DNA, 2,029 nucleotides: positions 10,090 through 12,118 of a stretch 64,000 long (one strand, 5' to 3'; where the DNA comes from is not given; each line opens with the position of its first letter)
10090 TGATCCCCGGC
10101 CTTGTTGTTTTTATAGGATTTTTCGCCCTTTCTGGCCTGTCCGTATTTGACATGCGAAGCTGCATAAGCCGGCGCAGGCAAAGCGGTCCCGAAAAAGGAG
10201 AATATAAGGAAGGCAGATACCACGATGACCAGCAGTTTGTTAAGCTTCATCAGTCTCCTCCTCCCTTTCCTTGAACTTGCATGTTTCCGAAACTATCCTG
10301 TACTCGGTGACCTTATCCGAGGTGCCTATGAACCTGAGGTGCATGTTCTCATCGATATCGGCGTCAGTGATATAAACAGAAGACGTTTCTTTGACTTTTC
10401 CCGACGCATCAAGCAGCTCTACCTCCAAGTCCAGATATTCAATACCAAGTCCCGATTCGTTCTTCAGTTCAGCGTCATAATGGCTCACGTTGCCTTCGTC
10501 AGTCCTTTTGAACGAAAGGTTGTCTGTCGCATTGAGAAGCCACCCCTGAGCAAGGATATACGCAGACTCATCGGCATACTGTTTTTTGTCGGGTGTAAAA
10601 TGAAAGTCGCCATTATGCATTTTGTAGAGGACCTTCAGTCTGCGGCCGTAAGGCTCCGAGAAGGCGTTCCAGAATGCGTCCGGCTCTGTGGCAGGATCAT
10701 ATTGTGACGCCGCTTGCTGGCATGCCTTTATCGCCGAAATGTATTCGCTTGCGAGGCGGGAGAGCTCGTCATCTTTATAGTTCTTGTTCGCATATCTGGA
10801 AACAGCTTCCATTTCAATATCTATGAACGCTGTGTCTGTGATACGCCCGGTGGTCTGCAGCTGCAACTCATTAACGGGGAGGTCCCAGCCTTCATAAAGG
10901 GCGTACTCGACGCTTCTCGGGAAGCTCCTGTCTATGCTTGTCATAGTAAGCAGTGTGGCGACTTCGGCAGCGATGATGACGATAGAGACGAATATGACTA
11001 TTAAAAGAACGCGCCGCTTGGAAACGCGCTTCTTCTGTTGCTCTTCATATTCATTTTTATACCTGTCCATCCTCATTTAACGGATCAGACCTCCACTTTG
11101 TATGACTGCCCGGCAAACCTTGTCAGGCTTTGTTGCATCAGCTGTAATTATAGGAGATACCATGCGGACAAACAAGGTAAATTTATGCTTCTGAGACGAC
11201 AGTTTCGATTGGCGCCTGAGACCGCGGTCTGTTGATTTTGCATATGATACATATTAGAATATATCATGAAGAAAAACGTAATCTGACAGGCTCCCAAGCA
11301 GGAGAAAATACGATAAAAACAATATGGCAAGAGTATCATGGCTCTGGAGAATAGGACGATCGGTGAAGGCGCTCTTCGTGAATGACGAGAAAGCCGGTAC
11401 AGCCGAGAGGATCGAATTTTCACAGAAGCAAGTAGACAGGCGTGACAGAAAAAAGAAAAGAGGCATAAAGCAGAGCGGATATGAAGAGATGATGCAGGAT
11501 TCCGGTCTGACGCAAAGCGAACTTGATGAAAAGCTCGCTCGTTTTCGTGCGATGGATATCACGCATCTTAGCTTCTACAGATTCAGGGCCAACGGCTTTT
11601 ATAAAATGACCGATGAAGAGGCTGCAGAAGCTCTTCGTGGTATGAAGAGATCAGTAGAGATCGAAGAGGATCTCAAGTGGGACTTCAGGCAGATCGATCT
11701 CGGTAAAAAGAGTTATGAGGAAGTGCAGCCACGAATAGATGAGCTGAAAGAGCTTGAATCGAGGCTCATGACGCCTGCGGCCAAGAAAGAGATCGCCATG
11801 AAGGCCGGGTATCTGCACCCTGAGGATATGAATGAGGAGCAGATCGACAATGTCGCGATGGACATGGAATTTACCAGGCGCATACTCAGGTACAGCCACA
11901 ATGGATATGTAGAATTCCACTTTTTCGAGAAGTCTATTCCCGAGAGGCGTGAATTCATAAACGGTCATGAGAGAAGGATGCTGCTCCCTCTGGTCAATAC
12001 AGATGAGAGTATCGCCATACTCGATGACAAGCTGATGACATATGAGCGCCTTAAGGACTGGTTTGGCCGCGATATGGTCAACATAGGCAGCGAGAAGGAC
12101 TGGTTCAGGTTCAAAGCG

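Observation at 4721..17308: Array of four paralogous 'sugar-transfer-associated' ATP-grasp proteins inside a teichoic-acid locus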

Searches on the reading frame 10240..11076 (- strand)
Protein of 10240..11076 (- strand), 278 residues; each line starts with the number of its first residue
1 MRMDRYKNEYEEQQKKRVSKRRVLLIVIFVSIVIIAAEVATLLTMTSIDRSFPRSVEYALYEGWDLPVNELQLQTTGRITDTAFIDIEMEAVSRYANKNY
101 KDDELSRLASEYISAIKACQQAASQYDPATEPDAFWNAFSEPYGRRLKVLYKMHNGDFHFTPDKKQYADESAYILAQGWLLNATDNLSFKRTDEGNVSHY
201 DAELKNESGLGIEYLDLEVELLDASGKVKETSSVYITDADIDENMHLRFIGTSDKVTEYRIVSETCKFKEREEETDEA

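Call 3: search_protein_families(library=pfam, proteins=[window:10240-11076:-], max_evalue=0.01)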
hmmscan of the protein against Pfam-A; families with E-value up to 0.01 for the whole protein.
window:10240-11076:- (278 aa): 0 families

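Call 6: search_protein_families(library=ncbifam, proteins=[window:10240-11076:-], max_evalue=0.01)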
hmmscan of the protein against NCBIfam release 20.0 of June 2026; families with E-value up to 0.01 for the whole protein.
window:10240-11076:- (278 aa): 1 family
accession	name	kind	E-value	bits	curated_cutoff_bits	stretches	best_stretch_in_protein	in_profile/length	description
NF038353.1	FxLYD_dom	domain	0.0015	18.4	23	1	197-250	3-56/71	FxLYD domain-containing protein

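Call 29: search_protein_families(library=pfam, proteins=[window:10240-11076:-], max_evalue=10)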
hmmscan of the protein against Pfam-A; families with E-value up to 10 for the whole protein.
window:10240-11076:- (278 aa): 1 family
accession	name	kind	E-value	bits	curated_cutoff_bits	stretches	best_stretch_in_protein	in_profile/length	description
PF09889.16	DUF2116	-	0.26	11.7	26.8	1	7-36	25-53/59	Probable treble clef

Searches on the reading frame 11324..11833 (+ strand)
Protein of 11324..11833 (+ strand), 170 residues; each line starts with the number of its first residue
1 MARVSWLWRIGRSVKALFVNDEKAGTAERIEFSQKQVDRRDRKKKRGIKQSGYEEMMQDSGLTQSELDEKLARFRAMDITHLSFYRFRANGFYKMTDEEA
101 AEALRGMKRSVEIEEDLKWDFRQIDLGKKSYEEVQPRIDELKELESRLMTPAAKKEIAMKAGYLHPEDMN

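Call 67: search_protein_representatives(protein=window:11324-11833:+)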
Query: 170 residues. Proteins with E-value up to 0.001 (for the whole library): 9; up to 1e-10: 5; up to 1e-30: 1. The best 9 are listed.
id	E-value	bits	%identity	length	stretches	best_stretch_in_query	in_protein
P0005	9.2e-48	178.4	50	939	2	1-169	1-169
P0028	9.6e-28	113.4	42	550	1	9-165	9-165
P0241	8.4e-20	87.6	40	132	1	1-121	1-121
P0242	7.0e-15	71.6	48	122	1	28-107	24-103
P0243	5.1e-13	65.5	51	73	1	1-71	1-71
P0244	9.5e-05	38.7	22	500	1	35-149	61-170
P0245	1.7e-04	37.9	25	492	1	38-154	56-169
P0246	5.0e-04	36.3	21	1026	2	50-146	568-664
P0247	6.8e-04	35.9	52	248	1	126-169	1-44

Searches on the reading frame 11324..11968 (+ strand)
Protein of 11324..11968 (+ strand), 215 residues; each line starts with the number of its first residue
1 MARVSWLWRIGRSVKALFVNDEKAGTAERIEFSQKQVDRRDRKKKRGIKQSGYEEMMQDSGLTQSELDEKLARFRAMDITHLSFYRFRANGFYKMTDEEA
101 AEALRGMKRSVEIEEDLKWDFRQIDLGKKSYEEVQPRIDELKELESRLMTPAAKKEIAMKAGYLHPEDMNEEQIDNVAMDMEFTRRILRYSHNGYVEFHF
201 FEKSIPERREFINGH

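Call 29: search_protein_families(library=pfam, proteins=[window:11324-11968:+], max_evalue=10)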
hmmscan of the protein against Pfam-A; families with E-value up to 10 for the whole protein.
window:11324-11968:+ (215 aa): 1 family
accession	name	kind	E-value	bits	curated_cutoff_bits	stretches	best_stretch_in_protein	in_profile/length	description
PF08312.17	cwf21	-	0.31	11.5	23.2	1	52-76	15-39/44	cwf21 domain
